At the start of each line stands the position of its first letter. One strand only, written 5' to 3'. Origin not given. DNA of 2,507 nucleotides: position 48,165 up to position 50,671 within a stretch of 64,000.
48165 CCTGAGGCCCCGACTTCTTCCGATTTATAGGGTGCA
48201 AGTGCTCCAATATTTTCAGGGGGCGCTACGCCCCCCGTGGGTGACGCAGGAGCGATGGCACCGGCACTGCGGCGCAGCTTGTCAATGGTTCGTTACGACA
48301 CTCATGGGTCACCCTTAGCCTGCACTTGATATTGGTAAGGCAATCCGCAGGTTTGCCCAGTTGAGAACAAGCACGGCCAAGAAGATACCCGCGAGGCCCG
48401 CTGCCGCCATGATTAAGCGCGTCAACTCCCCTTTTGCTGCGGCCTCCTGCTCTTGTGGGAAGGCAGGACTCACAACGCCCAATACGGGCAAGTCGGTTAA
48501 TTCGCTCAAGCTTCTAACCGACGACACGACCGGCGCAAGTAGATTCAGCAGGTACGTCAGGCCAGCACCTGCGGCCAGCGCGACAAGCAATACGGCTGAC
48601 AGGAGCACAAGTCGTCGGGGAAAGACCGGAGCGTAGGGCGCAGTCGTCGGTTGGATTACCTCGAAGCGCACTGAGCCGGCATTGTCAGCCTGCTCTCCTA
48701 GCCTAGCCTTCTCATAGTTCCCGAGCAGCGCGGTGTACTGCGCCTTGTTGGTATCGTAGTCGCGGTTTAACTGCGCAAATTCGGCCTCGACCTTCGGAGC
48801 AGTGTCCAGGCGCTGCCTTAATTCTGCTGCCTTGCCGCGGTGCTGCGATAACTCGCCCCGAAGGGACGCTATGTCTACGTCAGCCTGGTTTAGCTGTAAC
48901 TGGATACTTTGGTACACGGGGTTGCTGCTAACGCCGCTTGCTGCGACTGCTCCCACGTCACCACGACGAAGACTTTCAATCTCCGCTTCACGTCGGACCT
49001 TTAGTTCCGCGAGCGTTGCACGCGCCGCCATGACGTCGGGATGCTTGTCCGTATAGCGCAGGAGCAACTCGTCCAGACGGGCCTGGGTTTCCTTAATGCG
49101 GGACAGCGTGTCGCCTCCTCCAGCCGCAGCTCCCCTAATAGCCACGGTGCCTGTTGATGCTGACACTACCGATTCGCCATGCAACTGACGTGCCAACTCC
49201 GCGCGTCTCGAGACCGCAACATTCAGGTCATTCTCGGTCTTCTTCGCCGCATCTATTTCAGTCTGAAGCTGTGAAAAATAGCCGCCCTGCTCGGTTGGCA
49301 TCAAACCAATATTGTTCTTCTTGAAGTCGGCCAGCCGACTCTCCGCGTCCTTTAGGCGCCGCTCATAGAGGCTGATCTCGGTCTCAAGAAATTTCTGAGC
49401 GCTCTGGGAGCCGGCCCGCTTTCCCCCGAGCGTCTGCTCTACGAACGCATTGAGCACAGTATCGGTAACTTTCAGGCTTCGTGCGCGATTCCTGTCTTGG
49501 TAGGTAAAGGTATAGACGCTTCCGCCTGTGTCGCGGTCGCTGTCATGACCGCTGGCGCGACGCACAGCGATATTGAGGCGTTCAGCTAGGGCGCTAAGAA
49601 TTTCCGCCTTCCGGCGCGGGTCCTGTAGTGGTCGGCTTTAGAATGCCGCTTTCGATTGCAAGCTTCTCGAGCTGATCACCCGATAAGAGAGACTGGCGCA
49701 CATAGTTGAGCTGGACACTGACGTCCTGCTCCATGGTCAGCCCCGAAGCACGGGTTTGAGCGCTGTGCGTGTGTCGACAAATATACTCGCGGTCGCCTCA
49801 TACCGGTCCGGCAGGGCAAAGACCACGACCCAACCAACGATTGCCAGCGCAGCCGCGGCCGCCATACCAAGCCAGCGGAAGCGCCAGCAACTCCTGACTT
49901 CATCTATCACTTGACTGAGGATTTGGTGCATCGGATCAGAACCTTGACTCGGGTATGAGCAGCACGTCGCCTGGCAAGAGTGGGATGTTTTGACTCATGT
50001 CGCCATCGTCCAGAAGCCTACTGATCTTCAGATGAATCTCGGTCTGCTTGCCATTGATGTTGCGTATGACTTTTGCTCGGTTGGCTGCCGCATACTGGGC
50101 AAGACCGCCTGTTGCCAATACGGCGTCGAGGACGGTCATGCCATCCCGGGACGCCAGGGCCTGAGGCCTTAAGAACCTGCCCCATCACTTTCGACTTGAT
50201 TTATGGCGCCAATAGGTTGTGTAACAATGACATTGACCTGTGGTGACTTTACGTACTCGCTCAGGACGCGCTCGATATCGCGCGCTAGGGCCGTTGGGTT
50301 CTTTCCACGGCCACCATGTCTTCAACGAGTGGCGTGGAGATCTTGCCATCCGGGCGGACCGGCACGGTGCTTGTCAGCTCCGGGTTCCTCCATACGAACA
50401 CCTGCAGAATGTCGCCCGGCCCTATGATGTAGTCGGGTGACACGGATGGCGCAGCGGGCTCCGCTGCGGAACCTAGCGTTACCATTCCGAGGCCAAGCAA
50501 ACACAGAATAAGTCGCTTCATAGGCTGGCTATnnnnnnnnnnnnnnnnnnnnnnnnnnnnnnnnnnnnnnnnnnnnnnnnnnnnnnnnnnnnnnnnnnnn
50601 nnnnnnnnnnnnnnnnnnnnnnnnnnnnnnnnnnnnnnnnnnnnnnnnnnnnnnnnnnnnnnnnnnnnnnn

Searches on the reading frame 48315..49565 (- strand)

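Call 41: search_protein_families(library=pfam, proteins=[window:48315-49565:-], max_evalue=0.01)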
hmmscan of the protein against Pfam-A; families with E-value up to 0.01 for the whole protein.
window:48315-49565:- (416 aa): 4 families
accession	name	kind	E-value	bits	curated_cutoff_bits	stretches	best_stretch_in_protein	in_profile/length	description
PF13807.11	GNVR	-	2.9e-08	33.9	27.7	1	260-339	3-79/82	G-rich domain on putative tyrosine kinase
PF06810.17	Phage_scaffold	-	0.00044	20.7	35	0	224-285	35-94/170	Phage capsid assembly scaffolding protein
PF05667.16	CCDC22_CC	-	0.00092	18.9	39.2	1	173-288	186-305/477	CCDC22 protein coiled-coil region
PF16888.10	YwqH-like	-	0.0053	17.5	33.7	0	230-299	10-79/123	YwqH-like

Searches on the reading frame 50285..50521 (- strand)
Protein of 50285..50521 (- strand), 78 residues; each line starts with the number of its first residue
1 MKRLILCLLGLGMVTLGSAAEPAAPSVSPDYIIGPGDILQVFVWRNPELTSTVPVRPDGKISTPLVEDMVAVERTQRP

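Call 41: search_protein_families(library=pfam, proteins=[window:50285-50521:-], max_evalue=0.01)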
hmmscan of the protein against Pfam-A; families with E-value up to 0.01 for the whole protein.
window:50285-50521:- (78 aa): 1 family
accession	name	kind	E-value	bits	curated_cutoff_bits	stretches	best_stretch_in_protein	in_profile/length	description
PF02563.21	Poly_export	-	1.3e-15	57.7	28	1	27-75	3-51/77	Polysaccharide biosynthesis/export protein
